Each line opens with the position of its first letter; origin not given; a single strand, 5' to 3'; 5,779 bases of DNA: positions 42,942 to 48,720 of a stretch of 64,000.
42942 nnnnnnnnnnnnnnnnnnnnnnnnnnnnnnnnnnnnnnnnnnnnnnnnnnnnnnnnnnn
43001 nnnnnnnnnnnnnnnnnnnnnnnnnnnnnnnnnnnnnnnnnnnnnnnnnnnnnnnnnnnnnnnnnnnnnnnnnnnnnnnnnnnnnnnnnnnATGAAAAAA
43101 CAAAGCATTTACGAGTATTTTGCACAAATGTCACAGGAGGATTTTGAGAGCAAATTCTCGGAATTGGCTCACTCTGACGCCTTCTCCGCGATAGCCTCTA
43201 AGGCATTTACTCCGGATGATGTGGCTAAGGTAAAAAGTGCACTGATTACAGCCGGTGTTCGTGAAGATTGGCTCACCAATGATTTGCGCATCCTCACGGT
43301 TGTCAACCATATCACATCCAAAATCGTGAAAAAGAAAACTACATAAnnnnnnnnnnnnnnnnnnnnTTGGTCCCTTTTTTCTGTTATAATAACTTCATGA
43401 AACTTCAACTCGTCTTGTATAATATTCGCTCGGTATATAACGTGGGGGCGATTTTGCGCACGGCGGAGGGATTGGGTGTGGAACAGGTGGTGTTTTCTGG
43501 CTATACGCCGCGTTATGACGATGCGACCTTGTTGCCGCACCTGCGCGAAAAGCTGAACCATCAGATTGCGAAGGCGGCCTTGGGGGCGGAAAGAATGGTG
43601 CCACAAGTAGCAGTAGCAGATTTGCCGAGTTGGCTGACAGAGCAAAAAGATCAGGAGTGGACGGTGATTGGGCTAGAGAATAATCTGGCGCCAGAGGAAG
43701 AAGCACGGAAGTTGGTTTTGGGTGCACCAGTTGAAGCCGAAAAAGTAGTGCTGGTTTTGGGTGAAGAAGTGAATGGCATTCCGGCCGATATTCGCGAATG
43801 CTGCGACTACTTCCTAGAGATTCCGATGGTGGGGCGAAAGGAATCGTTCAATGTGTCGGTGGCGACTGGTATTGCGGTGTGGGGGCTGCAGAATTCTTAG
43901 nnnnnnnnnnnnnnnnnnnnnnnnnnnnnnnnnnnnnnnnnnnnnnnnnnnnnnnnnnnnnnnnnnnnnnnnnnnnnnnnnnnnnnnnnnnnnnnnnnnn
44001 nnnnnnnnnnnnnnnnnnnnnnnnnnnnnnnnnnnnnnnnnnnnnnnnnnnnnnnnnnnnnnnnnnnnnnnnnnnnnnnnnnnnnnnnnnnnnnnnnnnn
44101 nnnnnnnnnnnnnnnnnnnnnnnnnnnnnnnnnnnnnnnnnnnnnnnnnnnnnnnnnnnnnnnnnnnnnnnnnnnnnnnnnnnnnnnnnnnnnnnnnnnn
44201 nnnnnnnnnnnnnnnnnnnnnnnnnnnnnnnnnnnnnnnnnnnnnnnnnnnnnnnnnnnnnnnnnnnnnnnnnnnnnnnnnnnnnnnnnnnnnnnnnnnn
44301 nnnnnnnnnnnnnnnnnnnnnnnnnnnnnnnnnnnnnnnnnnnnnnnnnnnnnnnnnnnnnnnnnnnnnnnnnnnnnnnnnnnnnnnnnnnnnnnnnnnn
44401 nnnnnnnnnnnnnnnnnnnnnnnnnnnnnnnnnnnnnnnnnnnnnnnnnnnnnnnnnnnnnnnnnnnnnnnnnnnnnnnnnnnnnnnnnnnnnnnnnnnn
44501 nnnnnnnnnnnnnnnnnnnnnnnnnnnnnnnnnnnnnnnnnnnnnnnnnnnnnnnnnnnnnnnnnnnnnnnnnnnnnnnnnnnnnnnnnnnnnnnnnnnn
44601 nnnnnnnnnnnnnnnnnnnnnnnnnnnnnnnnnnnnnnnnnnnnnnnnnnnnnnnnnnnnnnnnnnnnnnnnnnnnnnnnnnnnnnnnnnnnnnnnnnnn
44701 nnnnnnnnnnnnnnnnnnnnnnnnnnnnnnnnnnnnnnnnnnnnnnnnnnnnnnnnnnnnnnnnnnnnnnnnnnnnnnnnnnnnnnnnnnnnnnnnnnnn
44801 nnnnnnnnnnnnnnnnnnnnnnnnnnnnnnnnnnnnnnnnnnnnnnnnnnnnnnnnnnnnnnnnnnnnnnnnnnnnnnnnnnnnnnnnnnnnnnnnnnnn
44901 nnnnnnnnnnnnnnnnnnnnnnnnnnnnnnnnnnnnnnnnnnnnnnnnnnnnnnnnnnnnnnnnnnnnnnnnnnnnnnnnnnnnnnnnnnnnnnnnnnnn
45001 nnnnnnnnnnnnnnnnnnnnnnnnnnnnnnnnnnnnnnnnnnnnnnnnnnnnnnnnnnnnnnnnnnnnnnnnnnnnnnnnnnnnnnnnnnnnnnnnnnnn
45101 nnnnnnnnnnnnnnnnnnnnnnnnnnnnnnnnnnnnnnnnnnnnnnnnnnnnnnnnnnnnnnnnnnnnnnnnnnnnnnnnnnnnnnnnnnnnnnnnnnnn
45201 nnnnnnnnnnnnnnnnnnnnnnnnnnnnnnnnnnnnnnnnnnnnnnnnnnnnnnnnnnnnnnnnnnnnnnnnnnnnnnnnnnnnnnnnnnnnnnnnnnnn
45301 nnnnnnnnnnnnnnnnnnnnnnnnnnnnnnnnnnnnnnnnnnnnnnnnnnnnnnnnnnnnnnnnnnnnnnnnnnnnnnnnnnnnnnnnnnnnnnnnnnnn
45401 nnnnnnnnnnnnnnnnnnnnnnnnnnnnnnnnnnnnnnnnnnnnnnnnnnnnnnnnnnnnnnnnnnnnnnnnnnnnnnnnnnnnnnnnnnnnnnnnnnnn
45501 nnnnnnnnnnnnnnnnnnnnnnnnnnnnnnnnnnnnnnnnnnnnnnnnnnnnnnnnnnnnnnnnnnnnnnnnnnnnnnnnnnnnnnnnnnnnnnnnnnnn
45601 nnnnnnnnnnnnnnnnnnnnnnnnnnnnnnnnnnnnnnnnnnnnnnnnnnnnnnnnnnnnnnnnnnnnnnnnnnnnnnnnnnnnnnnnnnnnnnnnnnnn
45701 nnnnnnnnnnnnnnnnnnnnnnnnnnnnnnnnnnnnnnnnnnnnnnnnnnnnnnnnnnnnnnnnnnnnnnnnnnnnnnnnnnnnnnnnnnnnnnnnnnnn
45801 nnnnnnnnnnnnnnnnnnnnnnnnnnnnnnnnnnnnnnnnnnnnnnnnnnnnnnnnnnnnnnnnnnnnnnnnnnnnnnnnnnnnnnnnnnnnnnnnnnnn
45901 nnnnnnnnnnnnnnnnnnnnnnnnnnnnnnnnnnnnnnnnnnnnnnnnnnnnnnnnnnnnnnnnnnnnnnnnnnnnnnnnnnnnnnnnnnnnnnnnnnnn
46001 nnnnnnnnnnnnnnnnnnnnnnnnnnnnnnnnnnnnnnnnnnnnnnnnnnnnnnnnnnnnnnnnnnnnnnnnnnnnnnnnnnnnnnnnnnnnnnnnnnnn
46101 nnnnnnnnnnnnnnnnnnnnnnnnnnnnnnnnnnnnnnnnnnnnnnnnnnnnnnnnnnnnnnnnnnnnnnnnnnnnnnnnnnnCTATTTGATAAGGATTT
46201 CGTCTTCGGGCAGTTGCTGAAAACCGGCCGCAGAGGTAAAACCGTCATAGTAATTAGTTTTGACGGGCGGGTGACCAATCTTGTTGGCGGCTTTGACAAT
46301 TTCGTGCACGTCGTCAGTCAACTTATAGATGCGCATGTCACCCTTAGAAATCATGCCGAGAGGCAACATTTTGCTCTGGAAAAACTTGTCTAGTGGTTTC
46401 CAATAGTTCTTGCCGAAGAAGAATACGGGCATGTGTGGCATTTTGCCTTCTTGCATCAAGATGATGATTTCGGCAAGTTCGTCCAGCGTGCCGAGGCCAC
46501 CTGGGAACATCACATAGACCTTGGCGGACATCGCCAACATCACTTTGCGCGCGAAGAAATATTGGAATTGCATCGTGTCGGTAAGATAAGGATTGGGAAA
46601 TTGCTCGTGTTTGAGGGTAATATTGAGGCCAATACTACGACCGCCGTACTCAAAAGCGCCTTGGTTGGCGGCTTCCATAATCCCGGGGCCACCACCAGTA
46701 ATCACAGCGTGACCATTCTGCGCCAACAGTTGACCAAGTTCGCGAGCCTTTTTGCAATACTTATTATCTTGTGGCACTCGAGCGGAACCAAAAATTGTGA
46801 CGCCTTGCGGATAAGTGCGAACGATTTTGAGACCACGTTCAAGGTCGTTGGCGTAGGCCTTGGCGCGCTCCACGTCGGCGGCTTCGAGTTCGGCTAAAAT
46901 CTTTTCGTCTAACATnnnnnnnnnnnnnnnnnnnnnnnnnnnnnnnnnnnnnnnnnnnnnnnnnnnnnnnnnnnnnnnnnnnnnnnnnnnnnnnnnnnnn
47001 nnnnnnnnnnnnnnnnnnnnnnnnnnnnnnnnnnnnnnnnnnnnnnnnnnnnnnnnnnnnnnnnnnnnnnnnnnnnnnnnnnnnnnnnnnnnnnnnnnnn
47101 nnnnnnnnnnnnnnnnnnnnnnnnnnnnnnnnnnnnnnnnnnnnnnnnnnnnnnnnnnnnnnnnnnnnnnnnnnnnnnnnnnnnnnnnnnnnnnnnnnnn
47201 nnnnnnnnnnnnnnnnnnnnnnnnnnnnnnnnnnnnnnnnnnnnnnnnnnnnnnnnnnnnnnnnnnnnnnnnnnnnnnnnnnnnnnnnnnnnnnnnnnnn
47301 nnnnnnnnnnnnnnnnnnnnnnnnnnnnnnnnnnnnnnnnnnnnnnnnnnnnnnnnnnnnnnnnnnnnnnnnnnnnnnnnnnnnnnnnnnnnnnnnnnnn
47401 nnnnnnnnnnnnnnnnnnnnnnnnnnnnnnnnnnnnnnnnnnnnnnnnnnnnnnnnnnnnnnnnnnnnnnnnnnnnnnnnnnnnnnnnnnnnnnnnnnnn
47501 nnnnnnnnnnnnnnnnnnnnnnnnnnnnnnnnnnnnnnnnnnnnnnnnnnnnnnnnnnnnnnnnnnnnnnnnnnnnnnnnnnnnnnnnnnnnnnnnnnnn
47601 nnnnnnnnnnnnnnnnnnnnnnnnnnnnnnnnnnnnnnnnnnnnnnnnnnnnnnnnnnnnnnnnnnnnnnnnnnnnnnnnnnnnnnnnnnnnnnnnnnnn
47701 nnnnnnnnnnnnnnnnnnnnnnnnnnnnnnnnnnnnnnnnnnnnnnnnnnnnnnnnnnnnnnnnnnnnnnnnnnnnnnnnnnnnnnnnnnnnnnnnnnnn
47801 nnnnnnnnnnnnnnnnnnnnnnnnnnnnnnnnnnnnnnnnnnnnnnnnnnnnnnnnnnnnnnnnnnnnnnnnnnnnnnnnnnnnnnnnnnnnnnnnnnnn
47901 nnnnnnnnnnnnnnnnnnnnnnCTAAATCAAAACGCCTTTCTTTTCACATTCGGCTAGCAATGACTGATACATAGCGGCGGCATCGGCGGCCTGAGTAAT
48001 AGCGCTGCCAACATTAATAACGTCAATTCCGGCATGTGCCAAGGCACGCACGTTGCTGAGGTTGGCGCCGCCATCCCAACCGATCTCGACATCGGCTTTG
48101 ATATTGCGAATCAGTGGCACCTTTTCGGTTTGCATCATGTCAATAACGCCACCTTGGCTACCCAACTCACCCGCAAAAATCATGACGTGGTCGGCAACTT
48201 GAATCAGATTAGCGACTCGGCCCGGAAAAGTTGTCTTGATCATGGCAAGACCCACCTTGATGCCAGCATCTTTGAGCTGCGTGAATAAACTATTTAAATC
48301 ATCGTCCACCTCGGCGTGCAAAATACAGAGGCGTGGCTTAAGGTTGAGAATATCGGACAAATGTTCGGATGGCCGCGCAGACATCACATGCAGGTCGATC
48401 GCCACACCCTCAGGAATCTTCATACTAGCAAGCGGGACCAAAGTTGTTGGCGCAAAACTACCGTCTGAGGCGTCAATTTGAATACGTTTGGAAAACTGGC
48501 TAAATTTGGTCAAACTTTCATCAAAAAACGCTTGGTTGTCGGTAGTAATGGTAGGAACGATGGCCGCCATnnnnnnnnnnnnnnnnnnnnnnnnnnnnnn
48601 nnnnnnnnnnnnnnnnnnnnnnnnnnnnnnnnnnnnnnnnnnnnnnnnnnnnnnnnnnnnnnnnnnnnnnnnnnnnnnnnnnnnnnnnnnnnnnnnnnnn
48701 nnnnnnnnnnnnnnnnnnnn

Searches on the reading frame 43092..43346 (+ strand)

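Call 60: search_protein_families(library=pfam, proteins=[window:43092-43346:+], max_evalue=0.01)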
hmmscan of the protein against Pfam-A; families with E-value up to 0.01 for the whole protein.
window:43092-43346:+ (84 aa): 1 family
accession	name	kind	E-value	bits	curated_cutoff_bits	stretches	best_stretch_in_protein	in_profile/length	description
PF25528.1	DUF7917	-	0.009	16.4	27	0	26-54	35-63/68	Domain of unknown function (DUF7917)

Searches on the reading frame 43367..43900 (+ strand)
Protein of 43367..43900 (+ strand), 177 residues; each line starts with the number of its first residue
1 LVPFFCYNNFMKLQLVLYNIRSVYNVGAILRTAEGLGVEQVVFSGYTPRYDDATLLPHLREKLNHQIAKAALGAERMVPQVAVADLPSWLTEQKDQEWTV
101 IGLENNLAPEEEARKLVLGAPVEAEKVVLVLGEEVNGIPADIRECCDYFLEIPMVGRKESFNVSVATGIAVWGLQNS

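Call 60: search_protein_families(library=pfam, proteins=[window:43367-43900:+], max_evalue=0.01)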
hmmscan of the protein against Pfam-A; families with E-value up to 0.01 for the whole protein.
window:43367-43900:+ (177 aa): 1 family
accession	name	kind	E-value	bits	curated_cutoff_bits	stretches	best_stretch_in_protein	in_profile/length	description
PF00588.24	SpoU_methylase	-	2e-28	99.7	29.7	1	13-171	2-141/142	SpoU rRNA Methylase family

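Call 93: find_encoding_contigs(protein=window:43367-43900:+, flank=3500, max_places=10)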
Protein window:43367-43900:+ (177 aa): no gene with exactly this product is on record in the collection.

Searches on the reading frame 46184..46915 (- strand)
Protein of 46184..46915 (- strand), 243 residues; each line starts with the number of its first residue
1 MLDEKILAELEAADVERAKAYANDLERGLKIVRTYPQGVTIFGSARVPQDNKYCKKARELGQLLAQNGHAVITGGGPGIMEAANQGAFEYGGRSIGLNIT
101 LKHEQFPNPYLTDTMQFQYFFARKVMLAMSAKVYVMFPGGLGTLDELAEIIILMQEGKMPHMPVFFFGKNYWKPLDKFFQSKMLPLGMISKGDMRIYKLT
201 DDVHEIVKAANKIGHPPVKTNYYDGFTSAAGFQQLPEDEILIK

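Call 60: search_protein_families(library=pfam, proteins=[window:46184-46915:-], max_evalue=0.01)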
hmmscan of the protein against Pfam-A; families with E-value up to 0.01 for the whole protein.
window:46184-46915:- (243 aa): 3 families
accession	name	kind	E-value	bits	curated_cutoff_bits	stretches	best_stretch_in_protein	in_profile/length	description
PF03641.19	Lysine_decarbox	-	1.3e-31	109.9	27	1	80-209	1-130/131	Possible lysine decarboxylase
PF18306.6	LDcluster4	-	5.5e-20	71.9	26.3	1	39-148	4-111/151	SLOG cluster4 family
PF02481.21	DNA_processg_A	-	0.0017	18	29.6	1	34-96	42-102/212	DNA recombination-mediator protein A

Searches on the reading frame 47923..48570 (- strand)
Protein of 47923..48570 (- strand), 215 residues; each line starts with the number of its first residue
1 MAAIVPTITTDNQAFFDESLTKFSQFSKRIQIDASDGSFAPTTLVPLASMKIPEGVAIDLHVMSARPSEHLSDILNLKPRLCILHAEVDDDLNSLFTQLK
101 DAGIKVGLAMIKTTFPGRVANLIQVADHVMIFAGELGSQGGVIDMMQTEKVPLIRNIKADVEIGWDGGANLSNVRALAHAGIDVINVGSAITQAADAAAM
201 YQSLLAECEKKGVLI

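Call 95: search_protein_families(library=pfam, proteins=[window:47923-48570:-], max_evalue=0.0001)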
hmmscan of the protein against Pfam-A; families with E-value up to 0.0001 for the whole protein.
window:47923-48570:- (215 aa): 1 family
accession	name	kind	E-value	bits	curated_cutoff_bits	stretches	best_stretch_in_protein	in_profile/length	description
PF00834.25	Ribul_P_3_epim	-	2.7e-20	73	21.1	1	4-191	2-197/198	Ribulose-phosphate 3 epimerase family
